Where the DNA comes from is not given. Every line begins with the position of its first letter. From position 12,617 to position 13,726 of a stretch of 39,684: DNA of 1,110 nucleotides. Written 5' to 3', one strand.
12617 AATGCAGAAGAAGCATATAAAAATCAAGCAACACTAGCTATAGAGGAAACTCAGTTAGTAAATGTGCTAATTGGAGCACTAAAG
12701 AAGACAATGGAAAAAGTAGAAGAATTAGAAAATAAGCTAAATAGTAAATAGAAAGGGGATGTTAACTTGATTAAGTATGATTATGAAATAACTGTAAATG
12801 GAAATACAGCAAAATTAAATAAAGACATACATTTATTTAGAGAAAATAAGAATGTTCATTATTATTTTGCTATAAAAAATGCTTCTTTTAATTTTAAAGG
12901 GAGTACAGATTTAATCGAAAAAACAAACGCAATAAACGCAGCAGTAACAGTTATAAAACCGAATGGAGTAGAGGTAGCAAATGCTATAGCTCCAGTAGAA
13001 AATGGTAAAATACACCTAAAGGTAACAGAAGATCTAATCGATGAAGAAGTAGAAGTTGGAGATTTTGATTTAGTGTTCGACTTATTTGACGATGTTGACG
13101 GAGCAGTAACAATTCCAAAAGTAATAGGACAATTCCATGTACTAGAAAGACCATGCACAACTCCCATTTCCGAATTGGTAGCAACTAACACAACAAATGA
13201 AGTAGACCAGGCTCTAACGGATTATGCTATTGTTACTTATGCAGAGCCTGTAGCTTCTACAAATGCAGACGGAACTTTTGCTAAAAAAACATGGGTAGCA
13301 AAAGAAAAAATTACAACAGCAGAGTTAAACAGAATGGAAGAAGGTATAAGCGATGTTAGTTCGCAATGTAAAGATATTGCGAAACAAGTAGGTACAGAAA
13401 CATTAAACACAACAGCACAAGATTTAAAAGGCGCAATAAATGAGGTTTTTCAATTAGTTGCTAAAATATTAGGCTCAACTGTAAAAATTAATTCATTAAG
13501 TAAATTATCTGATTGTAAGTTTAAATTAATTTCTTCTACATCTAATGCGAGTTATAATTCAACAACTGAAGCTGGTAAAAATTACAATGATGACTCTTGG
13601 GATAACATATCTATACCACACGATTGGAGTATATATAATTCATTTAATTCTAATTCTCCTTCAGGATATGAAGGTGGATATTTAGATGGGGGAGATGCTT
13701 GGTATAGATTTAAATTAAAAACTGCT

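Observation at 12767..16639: Receptor-binding tail protein carrying a complete, apparently catalytically intact GH2 glycosidase plus a LamG-like domain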

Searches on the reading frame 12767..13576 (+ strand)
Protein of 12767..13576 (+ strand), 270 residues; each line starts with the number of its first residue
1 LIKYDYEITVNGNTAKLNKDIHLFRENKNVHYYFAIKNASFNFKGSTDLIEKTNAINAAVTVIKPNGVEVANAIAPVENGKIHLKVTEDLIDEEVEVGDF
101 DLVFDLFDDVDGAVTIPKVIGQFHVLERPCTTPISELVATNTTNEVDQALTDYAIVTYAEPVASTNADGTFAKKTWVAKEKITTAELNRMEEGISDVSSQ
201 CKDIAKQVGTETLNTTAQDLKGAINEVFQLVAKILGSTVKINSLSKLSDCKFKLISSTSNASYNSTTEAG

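Call 19: search_dna_similar(query=window:12767-13576:+, collection=phages, mode=protein, max_rows=25, max_evalue=0.01)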
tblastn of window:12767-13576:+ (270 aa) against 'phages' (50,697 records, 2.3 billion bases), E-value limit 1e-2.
Records with a match: 1; places in all: 1; records where one place covers at least 80% of the query: 0.
Best place of each record, by identity: <60% 1.
By first word of the organism name: Bacteriophage 1.
By host as written in the record: - 1.
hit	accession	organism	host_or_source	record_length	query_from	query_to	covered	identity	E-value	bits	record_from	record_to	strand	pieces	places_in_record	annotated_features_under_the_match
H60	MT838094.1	Bacteriophage sp.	human fecal samples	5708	5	192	70%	27.3%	6e-7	56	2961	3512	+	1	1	record has no annotation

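Call 30: find_homologous_proteins(query=window:12767-13474:+, max_evalue=0.001)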
Query seq(236 aa) (236 aa): 51 proteins with E <= 0.001 among 456 candidates.
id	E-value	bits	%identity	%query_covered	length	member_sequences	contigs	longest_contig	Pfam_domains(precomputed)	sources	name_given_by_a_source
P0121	2.0e-126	438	89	97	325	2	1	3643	-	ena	-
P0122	1.7e-124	431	96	88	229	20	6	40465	-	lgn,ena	-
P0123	1.2e-123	429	88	97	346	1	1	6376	-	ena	-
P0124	2.4e-123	428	96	88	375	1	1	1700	-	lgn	-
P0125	3.1e-123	427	97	88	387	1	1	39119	-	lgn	-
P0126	1.7e-122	425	94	88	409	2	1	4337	-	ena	-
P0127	1.8e-122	425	94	88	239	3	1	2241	-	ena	-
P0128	2.1e-122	425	93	89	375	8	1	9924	-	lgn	-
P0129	5.0e-122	423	95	88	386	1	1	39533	-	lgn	-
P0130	1.0e-121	422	94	88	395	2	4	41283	-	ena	-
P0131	1.6e-121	422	96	87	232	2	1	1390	-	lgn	-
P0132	6.2e-120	417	94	87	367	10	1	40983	-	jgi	jgi:hypothetical protein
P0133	1.0e-119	416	94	87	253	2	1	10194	-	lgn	-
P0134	1.4e-116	406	92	88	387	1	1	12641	-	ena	-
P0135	2.9e-113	395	82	97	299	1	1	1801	-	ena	-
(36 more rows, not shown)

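Call 32: find_encoding_contigs(protein=P0125, flank=10000, max_places=2)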
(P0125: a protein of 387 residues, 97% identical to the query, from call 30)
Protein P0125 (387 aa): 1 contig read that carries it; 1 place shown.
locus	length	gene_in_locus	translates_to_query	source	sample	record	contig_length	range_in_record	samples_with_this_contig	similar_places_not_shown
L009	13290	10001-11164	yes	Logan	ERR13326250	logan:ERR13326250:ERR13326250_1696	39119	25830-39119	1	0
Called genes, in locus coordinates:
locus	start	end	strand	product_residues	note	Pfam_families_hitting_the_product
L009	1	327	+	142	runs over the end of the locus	-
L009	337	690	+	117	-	-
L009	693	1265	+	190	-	-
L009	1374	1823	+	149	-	-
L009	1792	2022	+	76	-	-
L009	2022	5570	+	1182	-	-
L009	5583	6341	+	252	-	-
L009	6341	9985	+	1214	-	PF06605:Prophage_tail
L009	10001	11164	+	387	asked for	-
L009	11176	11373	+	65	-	-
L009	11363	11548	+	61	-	PF23792:CD1375-like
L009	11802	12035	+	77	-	-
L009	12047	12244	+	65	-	PF04531:Phage_holin_1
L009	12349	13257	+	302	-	PF01520:Amidase_3, PF19087:DUF5776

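Call 33: find_encoding_contigs(protein=P0122, flank=10000, max_places=2)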
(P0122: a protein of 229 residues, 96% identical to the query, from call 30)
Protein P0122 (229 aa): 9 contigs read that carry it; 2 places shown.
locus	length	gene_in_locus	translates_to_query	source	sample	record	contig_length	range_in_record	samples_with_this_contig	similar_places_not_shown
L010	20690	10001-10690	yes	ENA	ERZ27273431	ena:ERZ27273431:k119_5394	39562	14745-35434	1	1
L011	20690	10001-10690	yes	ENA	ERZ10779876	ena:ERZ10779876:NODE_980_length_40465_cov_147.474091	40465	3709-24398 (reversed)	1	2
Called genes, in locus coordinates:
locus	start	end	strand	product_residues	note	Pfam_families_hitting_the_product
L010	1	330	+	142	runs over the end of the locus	-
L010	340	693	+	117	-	-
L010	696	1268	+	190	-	-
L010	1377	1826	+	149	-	-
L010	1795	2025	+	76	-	-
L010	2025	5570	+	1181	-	-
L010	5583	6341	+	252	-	-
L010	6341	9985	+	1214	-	PF06605:Prophage_tail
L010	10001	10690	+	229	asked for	-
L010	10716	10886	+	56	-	-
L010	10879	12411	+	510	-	-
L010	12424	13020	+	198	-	-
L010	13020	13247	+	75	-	-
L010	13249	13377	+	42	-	PF23792:CD1375-like (weak)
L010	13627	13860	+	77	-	-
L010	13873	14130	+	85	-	PF16079:Phage_holin_5_2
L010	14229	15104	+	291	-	PF01520:Amidase_3, PF19087:DUF5776 (weak)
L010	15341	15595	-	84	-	-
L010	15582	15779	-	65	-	-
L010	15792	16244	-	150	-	-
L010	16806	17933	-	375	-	PF14657:Arm-DNA-bind_4, PF14659:Phage_int_SAM_3, PF00589:Phage_integrase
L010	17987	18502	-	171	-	PF14472:DUF4429, PF09851:SHOCT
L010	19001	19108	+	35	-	-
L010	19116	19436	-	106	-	PF12844:HTH_19, PF13560:HTH_31, PF01381:HTH_3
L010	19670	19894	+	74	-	PF12844:HTH_19, PF13443:HTH_26 (weak), PF13560:HTH_31, PF01381:HTH_3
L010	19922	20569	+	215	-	PF09669:Phage_pRha, PF18741:MTES_1575 (faint)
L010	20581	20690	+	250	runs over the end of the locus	PF09669:Phage_pRha, PF10552:ORF6C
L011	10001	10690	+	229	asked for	-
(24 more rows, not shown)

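Call 36: search_protein_families(library=pfam, proteins=[window:12767-13576:+], max_evalue=1)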
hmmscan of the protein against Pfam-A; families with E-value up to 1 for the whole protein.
window:12767-13576:+ (270 aa): 2 families
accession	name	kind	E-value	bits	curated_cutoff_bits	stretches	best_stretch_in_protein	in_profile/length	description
PF17098.10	Wtap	-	0.17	12.2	35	1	178-258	4-86/155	WTAP/Mum2p family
PF08803.17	ydhR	-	0.4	11.1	27.1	0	20-64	49-93/96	Putative mono-oxygenase ydhR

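Call 46: predict_structure(alignment_id=A1)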
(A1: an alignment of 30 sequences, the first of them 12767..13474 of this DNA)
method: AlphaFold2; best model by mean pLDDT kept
length: 236 residues; sequences in the alignment: 30
mean_pLDDT: 63.3   pTM: 0.49
mean pLDDT of the five models: 63.3, 63.0, 57.8, 50.5, 47.5
residues with pLDDT >= 90: 8; 70-90: 99; 50-70: 54; < 50: 75
segments of 3 or more residues with pLDDT < 50: 48-52, 130-165, 183-189, 191-214
pLDDT, mean of each block of 10 residues (from residue 1): 80 86 77 78 51 67 86 76 80 80 83 81 74 40 40 38 47 53 50 36 38 51 67 57
secondary structure, 60 per line:
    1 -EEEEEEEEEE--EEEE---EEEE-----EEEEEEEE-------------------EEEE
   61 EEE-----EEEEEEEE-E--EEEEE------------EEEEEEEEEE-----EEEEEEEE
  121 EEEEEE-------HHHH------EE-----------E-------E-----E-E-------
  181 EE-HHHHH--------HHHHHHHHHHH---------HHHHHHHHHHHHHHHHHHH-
elements in order: E2-11 E14-17 E21-24 E30-37 E57-63 E69-76 E81-85 E98-107 E113-126 H134-137 H184-188 H197-207 H217-235

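Call 50: fold_search(model_id=the predicted structure, library=pdb)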
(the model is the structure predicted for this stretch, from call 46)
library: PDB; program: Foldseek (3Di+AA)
matches with E <= 10: 1664; with E <= 0.001: 11
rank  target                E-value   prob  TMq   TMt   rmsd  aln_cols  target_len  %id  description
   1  9m8o_P                5.8e-06  1.00  0.31  0.43   6.4       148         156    9  Cryo-EM structure of bacteriophage NF5 baseplate (released 2025-12-17)
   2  4v96_AH               7.4e-06  1.00  0.39  0.33  20.5       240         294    9  The structure of a 1.8 MDa viral genome injection device suggests alternative infection mechanisms (released 2014-07-09)
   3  4v96_AQ               1.2e-05  1.00  0.39  0.32  21.0       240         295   10  The structure of a 1.8 MDa viral genome injection device suggests alternative infection mechanisms (released 2014-07-09)
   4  9m8o_Q                1.9e-05  1.00  0.34  0.47   6.3       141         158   10  Cryo-EM structure of bacteriophage NF5 baseplate (released 2025-12-17)
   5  4v96_AK               6.5e-05  1.00  0.37  0.31  20.4       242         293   10  The structure of a 1.8 MDa viral genome injection device suggests alternative infection mechanisms (released 2014-07-09)
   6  4v96_AE               8.7e-05  1.00  0.36  0.30  20.5       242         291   11  The structure of a 1.8 MDa viral genome injection device suggests alternative infection mechanisms (released 2014-07-09)
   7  4v96_AB               2.4e-04  1.00  0.37  0.31  20.6       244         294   10  The structure of a 1.8 MDa viral genome injection device suggests alternative infection mechanisms (released 2014-07-09)
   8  9mt4_G                3.1e-04  1.00  0.28  0.39   6.3       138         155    9  Connector structure of phage JohannRWettstein (Bas63) (released 2025-11-19)
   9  4v96_AA               3.3e-04  1.00  0.33  0.27  10.5       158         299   10  The structure of a 1.8 MDa viral genome injection device suggests alternative infection mechanisms (released 2014-07-09)
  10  3uh8                  4.2e-04  1.00  0.35  0.63   4.9       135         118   10  N-terminal domain of phage TP901-1 ORF48 (released 2012-05-30)
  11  9c39_I                7.2e-04  1.00  0.33  0.47   5.5       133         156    8  Bacteriophage Sf14 neck C6 reconstruction (released 2025-02-05)
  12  8zdo_a                1.0e-03  1.00  0.30  0.24  12.0       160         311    8  Cryo-EM structure of Mycobacteriophage Douge baseplate (gp13, gp17, gp23, gp16, gp18 and gp20) (released 2025-06-25)
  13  9mt4_H                1.4e-03  1.00  0.33  0.54   5.1       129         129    9  Connector structure of phage JohannRWettstein (Bas63) (released 2025-11-19)
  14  9c39_J                1.6e-03  1.00  0.35  0.55   4.7       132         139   11  Bacteriophage Sf14 neck C6 reconstruction (released 2025-02-05)
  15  1gr7_B                5.6e-03  0.96  0.26  0.42   7.3       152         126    8  Crystal structure of the double mutant Cys3Ser/Ser100Pro from Pseudomonas Aeruginosa at 1.8 A resolution (released 2002-05-16)
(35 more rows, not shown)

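Call 60: search_protein_families(library=phrogs, proteins=[L010:10879-12408:+, L010:12424-13017:+, L009:10001-11161:+], max_evalue=0.00001)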
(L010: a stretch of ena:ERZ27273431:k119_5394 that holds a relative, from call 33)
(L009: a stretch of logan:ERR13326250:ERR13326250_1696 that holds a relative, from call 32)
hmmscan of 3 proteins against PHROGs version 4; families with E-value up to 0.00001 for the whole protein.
L010:10879-12408:+ (510 aa): 0 families

L010:12424-13017:+ (198 aa): 0 families

L009:10001-11161:+ (387 aa): 0 families

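Call 63: search_protein_families(library=pfam, proteins=[L010:10879-12408:+, L010:12424-13017:+, L009:10001-11161:+], max_evalue=0.01)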
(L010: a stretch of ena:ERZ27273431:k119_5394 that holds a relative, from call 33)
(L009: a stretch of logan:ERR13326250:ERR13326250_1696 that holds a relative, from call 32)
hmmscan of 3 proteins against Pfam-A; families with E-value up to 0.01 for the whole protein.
L010:10879-12408:+ (510 aa): 0 families

L010:12424-13017:+ (198 aa): 0 families

L009:10001-11161:+ (387 aa): 0 families

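Call 74: search_solved_structures(query=L010:10879-12408:+, max_evalue=1)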
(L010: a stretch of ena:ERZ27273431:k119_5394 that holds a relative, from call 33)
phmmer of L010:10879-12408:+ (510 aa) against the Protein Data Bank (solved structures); distinct sequences matched with E-value up to 1: 0.

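Call 75: search_solved_structures(query=L009:10001-11161:+, max_evalue=1)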
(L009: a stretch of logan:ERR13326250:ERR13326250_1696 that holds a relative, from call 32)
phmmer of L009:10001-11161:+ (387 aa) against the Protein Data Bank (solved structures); distinct sequences matched with E-value up to 1: 0.

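Call 76: search_solved_structures(query=A1, max_evalue=1)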
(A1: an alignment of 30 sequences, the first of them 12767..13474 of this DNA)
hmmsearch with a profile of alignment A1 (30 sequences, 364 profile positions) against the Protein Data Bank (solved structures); distinct sequences matched with E-value up to 1: 1.
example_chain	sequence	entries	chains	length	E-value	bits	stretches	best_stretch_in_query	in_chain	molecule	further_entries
6njp_G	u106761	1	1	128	0.12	15.1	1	183-276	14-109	EscO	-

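Call 80: fold_search(model_id=the predicted structure, library=viral)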
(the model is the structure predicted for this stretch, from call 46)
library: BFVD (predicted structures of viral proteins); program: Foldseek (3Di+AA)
matches with E <= 10: 1285; with E <= 0.001: 85
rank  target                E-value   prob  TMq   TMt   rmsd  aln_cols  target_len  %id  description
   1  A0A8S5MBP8            4.4e-16  1.00  0.48  0.22  17.9       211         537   26  Uncharacterized protein (Fragment) [Siphoviridae sp. ctG7D9]
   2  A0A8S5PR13            4.3e-07  1.00  0.37  0.54  17.9       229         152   13  Baseplate component [Siphoviridae sp. ctkJH11]
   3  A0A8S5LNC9            5.2e-07  1.00  0.39  0.48  18.9       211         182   16  Baseplate component [Myoviridae sp. ctR2338]
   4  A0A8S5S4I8            7.0e-07  1.00  0.35  0.29  19.8       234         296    8  Nucleoid-associated protein (Fragment) [Siphoviridae sp. ctxYv12]
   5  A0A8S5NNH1            7.4e-07  1.00  0.31  0.17  28.3       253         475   12  Collagen triple helix repeat protein (Fragment) [Siphoviridae sp. ctZAU11]
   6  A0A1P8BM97            9.5e-07  1.00  0.33  0.10  17.2       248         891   11  (no name in the UniProt tables at hand)
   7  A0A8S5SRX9            2.1e-06  1.00  0.31  0.12  15.7       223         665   11  Hydrolase [Podoviridae sp. ctIi724]
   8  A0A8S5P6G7            3.8e-06  1.00  0.32  0.16  22.4       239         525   16  Collagen triple helix repeat protein [Siphoviridae sp. ctGiO6]
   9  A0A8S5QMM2            5.8e-06  1.00  0.34  0.24  13.9       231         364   15  Collagen triple helix repeat protein [Ackermannviridae sp. ctQad106]
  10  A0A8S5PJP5            6.1e-06  1.00  0.36  0.11  19.5       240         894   10  BppU domain protein (Fragment) [Siphoviridae sp. ctRcp9]
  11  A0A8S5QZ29            6.5e-06  1.00  0.32  0.27  21.5       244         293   10  Collagen triple helix repeat protein (Fragment) [Siphoviridae sp. cttWj13]
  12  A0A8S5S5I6            7.3e-06  1.00  0.38  0.15  14.8       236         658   11  Hydrolase [Myoviridae sp. cthAo37]
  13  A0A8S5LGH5            7.8e-06  1.00  0.35  0.13  14.4       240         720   15  Collagen alpha 1(VIII) chain protein [Siphoviridae sp. ctDo63]
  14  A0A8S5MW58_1          9.9e-06  1.00  0.37  0.11  18.1       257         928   16  BppU domain protein [Siphoviridae sp. ctsBB38]
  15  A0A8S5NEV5            1.6e-05  1.00  0.35  0.12  11.2       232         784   11  Collagen triple helix repeat protein (Fragment) [Siphoviridae sp. cthSp75]
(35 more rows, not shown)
